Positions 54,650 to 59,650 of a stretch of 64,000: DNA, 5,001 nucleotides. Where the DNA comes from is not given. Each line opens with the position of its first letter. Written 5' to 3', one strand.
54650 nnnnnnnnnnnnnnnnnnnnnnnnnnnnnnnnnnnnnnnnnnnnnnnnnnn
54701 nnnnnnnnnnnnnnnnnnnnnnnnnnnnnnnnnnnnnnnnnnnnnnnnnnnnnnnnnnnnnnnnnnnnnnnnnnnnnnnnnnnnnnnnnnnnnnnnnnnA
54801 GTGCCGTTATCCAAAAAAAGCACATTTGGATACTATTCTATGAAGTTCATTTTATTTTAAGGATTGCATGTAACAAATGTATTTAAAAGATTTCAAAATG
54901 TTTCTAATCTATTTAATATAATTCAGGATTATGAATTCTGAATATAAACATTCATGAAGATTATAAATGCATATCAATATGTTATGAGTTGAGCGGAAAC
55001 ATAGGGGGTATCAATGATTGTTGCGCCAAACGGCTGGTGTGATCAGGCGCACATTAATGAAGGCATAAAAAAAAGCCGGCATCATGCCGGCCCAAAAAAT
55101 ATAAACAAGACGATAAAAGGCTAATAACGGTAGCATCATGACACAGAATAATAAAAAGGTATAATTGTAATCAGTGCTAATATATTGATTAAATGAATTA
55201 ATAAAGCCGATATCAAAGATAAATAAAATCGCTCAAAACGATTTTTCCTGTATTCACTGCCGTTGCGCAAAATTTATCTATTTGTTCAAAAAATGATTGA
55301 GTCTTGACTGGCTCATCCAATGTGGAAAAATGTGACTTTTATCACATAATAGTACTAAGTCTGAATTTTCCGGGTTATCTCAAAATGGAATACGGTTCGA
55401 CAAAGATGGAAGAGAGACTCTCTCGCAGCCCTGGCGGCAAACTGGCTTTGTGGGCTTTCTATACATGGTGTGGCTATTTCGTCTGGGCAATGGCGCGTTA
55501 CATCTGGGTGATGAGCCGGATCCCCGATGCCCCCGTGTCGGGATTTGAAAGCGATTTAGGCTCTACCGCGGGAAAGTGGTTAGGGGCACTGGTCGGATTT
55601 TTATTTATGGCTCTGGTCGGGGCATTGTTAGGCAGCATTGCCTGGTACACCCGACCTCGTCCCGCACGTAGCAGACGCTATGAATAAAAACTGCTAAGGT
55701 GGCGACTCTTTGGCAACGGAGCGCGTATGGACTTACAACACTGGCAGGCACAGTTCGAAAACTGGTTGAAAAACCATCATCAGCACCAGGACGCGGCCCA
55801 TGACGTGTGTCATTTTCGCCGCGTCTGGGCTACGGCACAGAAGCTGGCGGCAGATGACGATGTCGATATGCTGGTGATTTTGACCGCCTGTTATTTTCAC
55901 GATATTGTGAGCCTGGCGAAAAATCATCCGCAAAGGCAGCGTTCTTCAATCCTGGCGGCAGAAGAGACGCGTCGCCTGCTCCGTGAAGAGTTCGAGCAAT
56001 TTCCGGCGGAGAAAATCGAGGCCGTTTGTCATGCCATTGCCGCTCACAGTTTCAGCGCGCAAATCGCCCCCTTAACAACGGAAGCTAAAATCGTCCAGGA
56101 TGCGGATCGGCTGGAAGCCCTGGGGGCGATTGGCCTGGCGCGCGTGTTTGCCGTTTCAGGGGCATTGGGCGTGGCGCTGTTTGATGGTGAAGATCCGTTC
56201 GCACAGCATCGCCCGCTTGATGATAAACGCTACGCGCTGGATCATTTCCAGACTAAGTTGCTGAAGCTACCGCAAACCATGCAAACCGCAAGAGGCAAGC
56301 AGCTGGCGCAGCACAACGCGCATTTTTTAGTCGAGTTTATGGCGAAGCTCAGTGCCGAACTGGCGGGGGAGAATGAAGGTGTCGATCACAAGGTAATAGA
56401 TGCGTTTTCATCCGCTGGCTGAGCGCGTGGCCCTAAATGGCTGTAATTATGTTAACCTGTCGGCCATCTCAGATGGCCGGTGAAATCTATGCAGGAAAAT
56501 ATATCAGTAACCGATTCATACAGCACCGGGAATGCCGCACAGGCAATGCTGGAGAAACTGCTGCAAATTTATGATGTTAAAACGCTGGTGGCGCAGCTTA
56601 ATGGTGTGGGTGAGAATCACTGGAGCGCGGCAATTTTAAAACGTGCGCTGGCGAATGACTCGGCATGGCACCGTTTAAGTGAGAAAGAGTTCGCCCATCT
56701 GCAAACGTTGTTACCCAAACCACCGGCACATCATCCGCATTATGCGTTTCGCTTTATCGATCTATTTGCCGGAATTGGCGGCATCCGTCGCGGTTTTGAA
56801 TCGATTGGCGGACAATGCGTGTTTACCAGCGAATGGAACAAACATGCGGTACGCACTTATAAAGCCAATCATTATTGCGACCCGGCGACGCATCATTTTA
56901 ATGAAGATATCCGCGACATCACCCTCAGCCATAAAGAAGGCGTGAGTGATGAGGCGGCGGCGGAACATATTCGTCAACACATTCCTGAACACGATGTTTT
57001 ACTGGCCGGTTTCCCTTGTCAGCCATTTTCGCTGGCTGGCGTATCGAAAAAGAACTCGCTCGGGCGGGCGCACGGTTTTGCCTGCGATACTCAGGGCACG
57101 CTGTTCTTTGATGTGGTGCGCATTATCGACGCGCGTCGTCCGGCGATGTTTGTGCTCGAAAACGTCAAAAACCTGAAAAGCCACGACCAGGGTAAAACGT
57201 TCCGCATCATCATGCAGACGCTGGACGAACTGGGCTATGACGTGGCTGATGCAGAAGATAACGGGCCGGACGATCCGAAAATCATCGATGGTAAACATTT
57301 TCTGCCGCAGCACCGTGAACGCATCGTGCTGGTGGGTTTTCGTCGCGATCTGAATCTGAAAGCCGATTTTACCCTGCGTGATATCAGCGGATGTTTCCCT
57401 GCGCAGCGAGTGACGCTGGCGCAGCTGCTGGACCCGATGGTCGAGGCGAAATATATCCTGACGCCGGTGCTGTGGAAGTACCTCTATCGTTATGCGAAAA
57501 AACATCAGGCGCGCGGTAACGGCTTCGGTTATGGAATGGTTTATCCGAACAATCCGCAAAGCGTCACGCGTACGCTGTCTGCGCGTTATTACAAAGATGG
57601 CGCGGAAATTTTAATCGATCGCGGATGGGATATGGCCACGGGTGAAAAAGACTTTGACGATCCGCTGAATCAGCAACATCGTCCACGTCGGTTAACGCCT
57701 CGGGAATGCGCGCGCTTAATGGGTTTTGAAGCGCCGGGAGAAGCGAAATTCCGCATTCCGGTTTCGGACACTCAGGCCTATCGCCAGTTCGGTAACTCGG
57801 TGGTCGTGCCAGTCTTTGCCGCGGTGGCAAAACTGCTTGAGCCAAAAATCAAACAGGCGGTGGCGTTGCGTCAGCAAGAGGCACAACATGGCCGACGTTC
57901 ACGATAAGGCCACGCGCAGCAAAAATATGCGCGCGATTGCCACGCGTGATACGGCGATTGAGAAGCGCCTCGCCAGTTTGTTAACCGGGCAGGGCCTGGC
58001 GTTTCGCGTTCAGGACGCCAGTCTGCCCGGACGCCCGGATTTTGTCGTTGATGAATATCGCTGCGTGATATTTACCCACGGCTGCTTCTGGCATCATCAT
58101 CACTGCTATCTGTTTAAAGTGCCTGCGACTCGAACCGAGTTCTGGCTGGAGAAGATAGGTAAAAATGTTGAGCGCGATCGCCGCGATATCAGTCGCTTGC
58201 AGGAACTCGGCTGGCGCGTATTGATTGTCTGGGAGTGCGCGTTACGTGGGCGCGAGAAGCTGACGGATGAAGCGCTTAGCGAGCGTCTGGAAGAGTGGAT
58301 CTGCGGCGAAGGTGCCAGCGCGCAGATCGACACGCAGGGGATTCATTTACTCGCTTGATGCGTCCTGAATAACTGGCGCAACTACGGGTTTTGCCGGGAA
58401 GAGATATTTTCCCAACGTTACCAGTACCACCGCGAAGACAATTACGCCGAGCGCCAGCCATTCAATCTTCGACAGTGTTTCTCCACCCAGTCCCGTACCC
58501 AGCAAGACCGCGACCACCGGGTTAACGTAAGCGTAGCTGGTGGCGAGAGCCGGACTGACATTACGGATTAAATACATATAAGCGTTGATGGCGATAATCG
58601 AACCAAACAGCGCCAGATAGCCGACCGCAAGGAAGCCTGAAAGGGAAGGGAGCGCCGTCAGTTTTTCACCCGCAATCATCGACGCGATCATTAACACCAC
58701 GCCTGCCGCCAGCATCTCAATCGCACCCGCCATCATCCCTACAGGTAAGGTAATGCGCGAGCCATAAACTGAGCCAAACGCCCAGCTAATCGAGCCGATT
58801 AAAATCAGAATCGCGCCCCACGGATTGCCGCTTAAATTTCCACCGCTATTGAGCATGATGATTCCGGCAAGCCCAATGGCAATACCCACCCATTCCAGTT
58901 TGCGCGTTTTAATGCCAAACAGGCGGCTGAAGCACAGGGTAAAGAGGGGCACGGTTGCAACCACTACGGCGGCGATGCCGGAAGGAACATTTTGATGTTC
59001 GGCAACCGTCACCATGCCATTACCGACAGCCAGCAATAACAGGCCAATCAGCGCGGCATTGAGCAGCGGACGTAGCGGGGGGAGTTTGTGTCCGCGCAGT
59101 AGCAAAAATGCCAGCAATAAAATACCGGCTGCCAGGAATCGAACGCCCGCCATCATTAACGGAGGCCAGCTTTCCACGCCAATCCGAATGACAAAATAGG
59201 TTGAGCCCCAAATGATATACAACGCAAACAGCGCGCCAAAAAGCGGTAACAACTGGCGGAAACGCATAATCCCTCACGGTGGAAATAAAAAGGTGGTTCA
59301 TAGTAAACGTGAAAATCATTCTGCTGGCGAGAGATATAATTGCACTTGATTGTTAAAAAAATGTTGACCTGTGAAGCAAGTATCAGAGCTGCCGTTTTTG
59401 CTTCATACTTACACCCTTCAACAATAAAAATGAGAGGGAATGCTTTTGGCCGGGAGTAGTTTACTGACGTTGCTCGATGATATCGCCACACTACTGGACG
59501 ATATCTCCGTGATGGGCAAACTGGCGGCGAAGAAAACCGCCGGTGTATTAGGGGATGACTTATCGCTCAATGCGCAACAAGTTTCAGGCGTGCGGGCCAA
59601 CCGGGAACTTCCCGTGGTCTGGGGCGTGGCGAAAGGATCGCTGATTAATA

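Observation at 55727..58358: yedJ (HD hydrolase), dcm and frame-shifted overlapping vsr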

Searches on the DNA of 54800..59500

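Call 18: search_rna_families(source=window, start=54800, end=59500, threshold=evalue, max_evalue=1)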
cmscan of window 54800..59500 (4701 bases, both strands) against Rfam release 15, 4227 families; matches with E-value up to 1: 2.
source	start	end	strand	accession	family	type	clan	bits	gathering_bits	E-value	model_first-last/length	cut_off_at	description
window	55068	55157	-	RF01401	rseX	Gene; sRNA;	-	98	50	2.1e-13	1-94/94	no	rseX Hfq binding RNA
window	55067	55125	-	RF00057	RyhB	Gene; sRNA;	-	23.1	55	0.54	1-67/67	no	RyhB RNA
